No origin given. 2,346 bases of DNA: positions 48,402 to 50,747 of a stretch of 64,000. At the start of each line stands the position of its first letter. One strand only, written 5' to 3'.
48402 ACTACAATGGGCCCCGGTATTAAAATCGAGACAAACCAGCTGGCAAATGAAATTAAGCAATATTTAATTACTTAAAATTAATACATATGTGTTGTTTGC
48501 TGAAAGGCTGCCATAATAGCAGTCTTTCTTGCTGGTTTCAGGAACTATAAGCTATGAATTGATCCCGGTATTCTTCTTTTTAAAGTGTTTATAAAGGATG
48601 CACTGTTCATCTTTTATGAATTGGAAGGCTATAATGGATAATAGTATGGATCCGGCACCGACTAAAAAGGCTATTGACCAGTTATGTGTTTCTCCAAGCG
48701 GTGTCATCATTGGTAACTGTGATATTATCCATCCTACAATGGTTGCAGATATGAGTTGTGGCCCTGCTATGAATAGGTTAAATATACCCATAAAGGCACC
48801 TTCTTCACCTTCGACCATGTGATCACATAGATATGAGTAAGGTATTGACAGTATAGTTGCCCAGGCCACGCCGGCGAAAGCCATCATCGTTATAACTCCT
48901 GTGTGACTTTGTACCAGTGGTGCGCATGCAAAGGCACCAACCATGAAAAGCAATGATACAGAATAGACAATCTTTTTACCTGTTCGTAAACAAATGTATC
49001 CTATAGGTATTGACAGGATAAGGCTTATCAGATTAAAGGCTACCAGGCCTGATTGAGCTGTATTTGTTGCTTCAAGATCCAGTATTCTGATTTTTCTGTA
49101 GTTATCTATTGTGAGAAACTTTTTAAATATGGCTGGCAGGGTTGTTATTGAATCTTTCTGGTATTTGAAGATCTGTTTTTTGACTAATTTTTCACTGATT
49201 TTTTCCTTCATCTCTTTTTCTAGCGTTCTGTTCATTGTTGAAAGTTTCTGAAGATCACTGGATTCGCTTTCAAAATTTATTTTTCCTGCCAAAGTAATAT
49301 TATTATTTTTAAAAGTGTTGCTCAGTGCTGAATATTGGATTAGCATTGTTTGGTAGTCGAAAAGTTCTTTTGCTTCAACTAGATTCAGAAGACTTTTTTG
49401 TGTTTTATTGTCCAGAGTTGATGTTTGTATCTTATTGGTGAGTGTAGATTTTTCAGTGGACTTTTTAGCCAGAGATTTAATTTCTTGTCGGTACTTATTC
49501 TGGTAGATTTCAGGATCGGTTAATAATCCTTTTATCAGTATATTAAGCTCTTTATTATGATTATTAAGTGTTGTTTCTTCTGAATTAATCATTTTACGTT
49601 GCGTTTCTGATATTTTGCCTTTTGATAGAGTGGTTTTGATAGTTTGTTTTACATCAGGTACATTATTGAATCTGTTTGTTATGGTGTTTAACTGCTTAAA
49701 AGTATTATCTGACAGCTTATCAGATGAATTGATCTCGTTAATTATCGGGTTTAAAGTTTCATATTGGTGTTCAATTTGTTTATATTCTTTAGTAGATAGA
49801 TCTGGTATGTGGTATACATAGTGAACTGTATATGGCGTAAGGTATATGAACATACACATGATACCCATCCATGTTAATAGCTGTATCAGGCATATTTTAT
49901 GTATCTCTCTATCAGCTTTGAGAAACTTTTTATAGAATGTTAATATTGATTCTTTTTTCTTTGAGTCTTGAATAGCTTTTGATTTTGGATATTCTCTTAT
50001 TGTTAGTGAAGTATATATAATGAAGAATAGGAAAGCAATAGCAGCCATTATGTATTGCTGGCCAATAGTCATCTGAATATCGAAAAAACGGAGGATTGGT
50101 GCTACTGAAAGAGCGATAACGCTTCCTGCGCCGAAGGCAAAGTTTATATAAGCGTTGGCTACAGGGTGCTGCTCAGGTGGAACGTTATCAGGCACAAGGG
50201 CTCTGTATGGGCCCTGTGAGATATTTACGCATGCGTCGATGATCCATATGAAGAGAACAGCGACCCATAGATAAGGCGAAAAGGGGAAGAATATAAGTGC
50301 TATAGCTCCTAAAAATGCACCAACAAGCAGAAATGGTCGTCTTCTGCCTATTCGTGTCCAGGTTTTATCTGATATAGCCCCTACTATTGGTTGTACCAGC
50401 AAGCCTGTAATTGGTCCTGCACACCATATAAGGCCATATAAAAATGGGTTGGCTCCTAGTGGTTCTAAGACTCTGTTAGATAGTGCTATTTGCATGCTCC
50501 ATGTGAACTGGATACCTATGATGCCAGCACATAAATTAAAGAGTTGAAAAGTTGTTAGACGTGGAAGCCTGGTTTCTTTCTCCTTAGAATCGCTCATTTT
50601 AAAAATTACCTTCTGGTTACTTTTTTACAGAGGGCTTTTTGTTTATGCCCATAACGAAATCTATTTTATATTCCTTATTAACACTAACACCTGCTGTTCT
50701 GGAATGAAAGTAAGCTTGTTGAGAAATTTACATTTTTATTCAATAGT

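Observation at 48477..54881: A 6-kb antisense sugar-utilisation cassette is inserted between rplA and rplJ inside the otherwise universal rplKAJL-rpoBC cluster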

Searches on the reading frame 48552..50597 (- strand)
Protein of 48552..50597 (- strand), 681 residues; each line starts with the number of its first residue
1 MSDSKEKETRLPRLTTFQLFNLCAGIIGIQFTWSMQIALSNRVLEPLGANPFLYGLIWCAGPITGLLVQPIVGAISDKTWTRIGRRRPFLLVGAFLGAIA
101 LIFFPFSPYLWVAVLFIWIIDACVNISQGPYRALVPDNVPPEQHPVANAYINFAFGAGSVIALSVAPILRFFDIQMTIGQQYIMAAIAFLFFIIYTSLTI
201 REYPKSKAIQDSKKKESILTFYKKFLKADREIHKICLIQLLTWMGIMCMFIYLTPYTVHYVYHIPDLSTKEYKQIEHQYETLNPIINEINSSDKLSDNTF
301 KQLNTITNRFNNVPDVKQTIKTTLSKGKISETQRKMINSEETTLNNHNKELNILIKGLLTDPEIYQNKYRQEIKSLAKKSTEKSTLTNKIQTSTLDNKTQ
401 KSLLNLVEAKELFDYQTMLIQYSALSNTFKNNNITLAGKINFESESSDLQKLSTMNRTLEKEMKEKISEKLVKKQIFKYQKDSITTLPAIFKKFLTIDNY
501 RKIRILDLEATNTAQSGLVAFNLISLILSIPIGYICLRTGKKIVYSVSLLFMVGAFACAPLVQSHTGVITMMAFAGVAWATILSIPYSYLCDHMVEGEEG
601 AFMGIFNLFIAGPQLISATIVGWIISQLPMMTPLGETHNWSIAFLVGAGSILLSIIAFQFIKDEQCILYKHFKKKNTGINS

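Call 3: search_protein_families(library=pfam, proteins=[window:48552-50597:-])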
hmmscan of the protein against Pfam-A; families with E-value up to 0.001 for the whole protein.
window:48552-50597:- (681 aa): 3 families
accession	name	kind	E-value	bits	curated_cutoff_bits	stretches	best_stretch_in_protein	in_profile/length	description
PF07690.21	MFS_1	-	4e-32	111.9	33.4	2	23-265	2-235/347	Major Facilitator Superfamily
PF13347.12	MFS_2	-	1.4e-19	70.4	27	1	47-261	28-254/427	MFS/sugar transport protein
PF03092.22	BT1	-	5.6e-06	25.8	22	1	65-252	37-228/432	BT1 family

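Call 4: search_protein_families(library=ncbifam, proteins=[window:48552-50597:-])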
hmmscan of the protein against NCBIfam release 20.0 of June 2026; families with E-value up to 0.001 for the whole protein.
window:48552-50597:- (681 aa): 7 families
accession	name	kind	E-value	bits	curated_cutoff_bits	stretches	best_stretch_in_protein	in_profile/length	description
TIGR01301.1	GPH_sucrose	subfamily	3e-23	82.4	511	1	26-253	13-281/476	sucrose/proton symporter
TIGR00792.1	gph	subfamily_domain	4.6e-12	45.3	231.35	1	63-261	46-252/437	glycoside-pentoside-hexuronide (GPH):cation symporter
TIGR00880.1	2_A_01_02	superfamily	3e-09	37.1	131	1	519-646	5-122/141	multidrug resistance protein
TIGR00893.1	2A0114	subfamily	1.1e-08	34.5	395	1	518-665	35-173/399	D-galactonate transporter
NF012177.1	tet_MFS_42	exception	4.5e-06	26.2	850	1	63-194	47-169/411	tetracycline efflux MFS transporter Tet(42)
NF007237.0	PRK09669.1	subfamily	1.2e-05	24.2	610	1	59-269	52-267/461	putative symporter YagG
NF007749.0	PRK10429.1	equivalog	2.4e-05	23.3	456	1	53-226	43-224/473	melibiose:sodium transporter MelB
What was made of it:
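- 48552..50597 (-): MFS symporter of the GPH / SUT / SLC45 type, 681 aa, with an approximately 250-aa hydrophilic central loop. Pfam MFS_1/MFS_2; TIGR01301 at 82 bits, below its cutoff of 511 (calls 3, 4).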

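Call 20: search_solved_structures(query=window:48552-50597:-, max_evalue=0.001)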
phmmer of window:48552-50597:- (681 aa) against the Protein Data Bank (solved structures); distinct sequences matched with E-value up to 0.001: 4.
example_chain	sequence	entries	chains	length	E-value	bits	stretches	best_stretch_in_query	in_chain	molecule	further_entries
8bb6_A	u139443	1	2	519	1.1e-19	73.5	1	22-200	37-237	Sucrose transport protein SUC1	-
9giu_A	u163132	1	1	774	3.3e-14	55.4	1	24-176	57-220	Solute carrier family 45 member 4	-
9ghz_A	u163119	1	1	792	3.5e-14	55.3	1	24-176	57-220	Solute carrier family 45 member 4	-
7oix_B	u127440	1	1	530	4.1e-05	25.3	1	37-137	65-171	Isoform 2 of Sodium-dependent lysophosphatidylcholine symporter 1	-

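Call 34: find_homologous_proteins(query=window:48552-50597:-, max_evalue=0.00001)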
Query window:48552-50597:- (681 aa): 642 proteins with E <= 0.00001 among 8000 candidates; the best 120 are listed.
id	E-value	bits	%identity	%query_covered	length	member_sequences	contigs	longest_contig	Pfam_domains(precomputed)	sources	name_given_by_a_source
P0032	0.0e+0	1526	100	100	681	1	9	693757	PF13347.13,PF03092.23,PF07690.22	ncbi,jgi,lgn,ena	jgi:MFS family permease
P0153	2.9e-224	764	54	98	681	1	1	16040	PF13347.13,PF03092.23,PF07690.22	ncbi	ncbi:MAG: MFS transporter [Cyanobacteriota bacterium]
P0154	1.3e-216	739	53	97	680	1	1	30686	PF13347.13,PF03092.23,PF07690.22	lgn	-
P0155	1.9e-216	738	53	98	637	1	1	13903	PF13347.13,PF03092.23,PF07690.22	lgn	-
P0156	1.6e-206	706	48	98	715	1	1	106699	PF13347.13,PF03092.23,PF07690.22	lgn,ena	-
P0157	7.7e-203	694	50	98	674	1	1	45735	PF13347.13,PF07690.22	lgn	-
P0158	4.6e-199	681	50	98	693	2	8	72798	PF13347.13,PF03092.23,PF07690.22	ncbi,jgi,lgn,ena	-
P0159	8.9e-195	667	49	96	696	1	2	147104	PF13347.13,PF03092.23,PF04276.18,PF07690.22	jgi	jgi:MFS family permease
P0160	2.8e-193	662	69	43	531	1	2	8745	PF13347.13,PF03092.23,PF07690.22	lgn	-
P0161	6.2e-193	661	48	98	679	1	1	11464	PF13347.13,PF07690.22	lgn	-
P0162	1.8e-192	659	61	48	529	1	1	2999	PF13347.13,PF03092.23,PF07690.22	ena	-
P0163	1.8e-191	656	67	44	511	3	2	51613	PF13347.13,PF07690.22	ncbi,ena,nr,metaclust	ncbi:MAG: hypothetical protein A2Y25_04285 [Candidatus Melainabacteria bacterium GWF2_37_15]|nr:MAG:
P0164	2.6e-191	655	59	50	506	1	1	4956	PF13347.13,PF07690.22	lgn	-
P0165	3.1e-191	655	66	44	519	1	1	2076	PF13347.13,PF03092.23,PF07690.22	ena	-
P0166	4.4e-191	655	66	44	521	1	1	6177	PF13347.13,PF03092.23,PF07690.22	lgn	-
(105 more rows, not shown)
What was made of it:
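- The MFS has lineage orthologs (call 34). JGI labels shorter MFS orthologs as maltose transporters (call 34).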

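Call 35: find_encoding_contigs(protein=P0153, flank=8000, max_places=2)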
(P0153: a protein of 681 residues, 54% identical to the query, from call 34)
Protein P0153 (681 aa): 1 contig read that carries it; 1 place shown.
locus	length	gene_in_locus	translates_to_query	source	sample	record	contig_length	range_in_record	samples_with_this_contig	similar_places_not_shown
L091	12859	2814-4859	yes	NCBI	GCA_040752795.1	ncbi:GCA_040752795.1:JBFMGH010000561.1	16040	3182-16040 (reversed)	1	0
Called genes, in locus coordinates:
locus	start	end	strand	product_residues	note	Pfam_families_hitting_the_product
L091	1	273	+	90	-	?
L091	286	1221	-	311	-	-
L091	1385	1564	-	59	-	PF21838:DUF6897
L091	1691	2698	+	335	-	PF00294:PfkB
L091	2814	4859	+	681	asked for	PF07690:MFS_1, PF13347:MFS_2, PF03092:BT1, PF07690:MFS_1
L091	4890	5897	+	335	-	PF05226:CHASE2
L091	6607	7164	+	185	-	PF00333:Ribosomal_S5, PF03719:Ribosomal_S5_C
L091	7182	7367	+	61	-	PF00327:Ribosomal_L30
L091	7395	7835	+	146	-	PF00828:Ribosomal_L27A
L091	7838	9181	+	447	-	PF00344:SecY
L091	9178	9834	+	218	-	PF17213:Hydin_ADK (faint), PF00406:ADK, PF13207:AAA_17, PF13238:AAA_18 (faint), PF05191:ADK_lid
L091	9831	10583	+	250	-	PF00557:Peptidase_M24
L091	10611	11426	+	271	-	-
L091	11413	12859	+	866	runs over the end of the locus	PF20473:MmeI_Mtase, PF07669:Eco57I, PF22837:M_Eco57I_C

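Call 36: find_encoding_contigs(protein=P0154, flank=8000, max_places=2)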
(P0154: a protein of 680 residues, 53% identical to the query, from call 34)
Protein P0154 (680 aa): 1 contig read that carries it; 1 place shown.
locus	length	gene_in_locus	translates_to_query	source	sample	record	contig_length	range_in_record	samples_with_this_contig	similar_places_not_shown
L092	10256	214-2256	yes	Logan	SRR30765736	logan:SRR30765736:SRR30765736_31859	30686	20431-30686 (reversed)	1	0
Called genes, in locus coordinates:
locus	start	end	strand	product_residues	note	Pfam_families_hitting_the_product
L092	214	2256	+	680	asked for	PF07690:MFS_1, PF03092:BT1 (weak), PF13347:MFS_2, PF07690:MFS_1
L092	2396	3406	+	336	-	PF05226:CHASE2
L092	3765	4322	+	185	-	PF00333:Ribosomal_S5, PF03719:Ribosomal_S5_C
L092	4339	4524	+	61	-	PF00327:Ribosomal_L30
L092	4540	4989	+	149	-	PF00828:Ribosomal_L27A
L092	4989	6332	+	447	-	PF00344:SecY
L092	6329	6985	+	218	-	PF17213:Hydin_ADK (faint), PF00406:ADK, PF13207:AAA_17, PF13238:AAA_18 (faint), PF05191:ADK_lid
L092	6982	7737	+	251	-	PF00557:Peptidase_M24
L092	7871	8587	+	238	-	PF24575:TPR_Slam (faint), PF07719:TPR_2 (faint), PF13431:TPR_17 (faint), PF13181:TPR_8 (faint), PF13414:TPR_11 (weak), PF00515:TPR_1 (weak), PF23914:TPR_CcmH_CycH, PF14559:TPR_19 (weak), +3 more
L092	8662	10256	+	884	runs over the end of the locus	PF20473:MmeI_Mtase, PF07669:Eco57I, PF22837:M_Eco57I_C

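Call 37: find_encoding_contigs(protein=P0156, flank=8000, max_places=2)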
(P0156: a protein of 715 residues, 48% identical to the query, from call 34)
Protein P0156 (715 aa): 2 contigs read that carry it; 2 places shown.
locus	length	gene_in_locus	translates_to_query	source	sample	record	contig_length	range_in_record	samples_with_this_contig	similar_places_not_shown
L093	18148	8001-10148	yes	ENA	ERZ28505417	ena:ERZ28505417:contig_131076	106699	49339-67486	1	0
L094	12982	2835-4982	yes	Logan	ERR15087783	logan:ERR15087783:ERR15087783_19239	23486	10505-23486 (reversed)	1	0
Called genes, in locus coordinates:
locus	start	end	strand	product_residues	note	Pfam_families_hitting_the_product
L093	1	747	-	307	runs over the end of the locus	PF00809:Pterin_bind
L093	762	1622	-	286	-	PF00763:THF_DHG_CYH, PF02882:THF_DHG_CYH_C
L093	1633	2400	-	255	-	PF00142:Fer4_NifH (faint), PF01656:CbiA, PF13614:AAA_31 (weak)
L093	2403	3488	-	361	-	-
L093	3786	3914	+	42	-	-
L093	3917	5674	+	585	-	-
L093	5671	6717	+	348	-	PF02540:NAD_synthase (weak), PF03054:tRNA_Me_trans, PF24167:DUF7411 (faint), PF20259:tRNA_Me_trans_M, PF20258:tRNA_Me_trans_C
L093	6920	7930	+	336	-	PF00294:PfkB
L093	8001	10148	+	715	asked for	PF07690:MFS_1, PF13347:MFS_2, PF03092:BT1 (weak), PF07690:MFS_1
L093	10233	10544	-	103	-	PF01381:HTH_3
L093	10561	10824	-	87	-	PF05015:HigB-like_toxin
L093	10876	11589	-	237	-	-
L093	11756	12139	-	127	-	PF16320:Ribosomal_L12_N, PF00542:Ribosomal_L12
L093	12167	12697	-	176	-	PF00466:Ribosomal_L10, PF27436:RL10_C (weak)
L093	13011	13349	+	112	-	-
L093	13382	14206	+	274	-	-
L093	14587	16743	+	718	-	PF01627:Hpt, PF07194:P2, PF02895:H-kinase_dim, PF02518:HATPase_c, PF01584:CheW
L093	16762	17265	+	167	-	PF01584:CheW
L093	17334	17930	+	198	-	PF13690:CheX (faint), PF04509:CheC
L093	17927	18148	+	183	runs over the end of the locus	PF03975:CheD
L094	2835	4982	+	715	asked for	PF07690:MFS_1, PF13347:MFS_2, PF03092:BT1 (weak), PF07690:MFS_1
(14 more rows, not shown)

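Call 69: search_solved_structures(query=window:48552-50597:-, max_evalue=1e-10, show_alignments=2)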
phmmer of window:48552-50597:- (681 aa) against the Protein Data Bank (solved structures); distinct sequences matched with E-value up to 1e-10: 3.
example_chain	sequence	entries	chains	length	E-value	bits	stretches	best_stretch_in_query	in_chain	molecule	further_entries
8bb6_A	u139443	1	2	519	1.1e-19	73.5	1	22-200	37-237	Sucrose transport protein SUC1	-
9giu_A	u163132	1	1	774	3.3e-14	55.4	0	24-176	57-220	Solute carrier family 45 member 4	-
9ghz_A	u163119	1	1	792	3.5e-14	55.3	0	24-176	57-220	Solute carrier family 45 member 4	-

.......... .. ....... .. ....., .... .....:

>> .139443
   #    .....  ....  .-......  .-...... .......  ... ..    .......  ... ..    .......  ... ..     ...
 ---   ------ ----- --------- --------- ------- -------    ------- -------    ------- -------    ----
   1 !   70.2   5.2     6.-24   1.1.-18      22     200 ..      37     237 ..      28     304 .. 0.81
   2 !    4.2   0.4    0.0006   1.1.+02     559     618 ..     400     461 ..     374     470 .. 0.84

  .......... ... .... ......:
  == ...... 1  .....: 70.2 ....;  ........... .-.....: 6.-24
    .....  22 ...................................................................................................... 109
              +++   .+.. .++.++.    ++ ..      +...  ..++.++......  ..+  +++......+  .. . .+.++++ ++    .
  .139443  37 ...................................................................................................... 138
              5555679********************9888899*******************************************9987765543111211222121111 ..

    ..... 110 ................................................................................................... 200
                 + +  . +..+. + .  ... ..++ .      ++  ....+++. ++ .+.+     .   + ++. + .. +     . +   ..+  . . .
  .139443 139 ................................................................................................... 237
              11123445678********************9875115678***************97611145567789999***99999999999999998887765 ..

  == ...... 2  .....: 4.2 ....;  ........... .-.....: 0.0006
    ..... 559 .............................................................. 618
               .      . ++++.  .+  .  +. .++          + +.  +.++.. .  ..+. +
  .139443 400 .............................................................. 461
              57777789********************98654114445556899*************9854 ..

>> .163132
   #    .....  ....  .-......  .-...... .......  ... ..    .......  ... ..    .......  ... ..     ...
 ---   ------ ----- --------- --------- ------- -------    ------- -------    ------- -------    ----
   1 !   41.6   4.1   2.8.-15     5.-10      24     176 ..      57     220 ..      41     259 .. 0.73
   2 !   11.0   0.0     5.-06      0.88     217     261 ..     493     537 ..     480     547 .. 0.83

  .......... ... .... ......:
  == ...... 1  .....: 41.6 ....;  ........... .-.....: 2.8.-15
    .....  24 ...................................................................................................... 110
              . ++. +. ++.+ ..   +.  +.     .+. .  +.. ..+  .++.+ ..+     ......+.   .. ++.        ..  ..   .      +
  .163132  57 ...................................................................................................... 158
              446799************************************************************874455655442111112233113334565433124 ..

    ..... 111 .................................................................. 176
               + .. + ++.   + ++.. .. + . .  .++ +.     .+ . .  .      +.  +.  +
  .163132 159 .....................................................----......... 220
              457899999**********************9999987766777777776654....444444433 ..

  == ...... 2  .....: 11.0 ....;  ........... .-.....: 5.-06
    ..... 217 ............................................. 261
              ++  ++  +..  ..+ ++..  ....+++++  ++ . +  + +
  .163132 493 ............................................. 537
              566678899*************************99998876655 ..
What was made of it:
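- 48552..50597 (-): Best solved structures are AtSUC1 (1e-19) and SLC45A4, with the RRRPF motif and the TM4 Asp aligned (calls 20, 69).
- On Sucrose:H+ symporter (GPH_sucrose, TIGR01301; SUT/SLC45): The alignment to 8bb6 shows GRRRPF, wiiDacvN aligned with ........, and QGPyRA aligned with QGPCRA (call 69).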
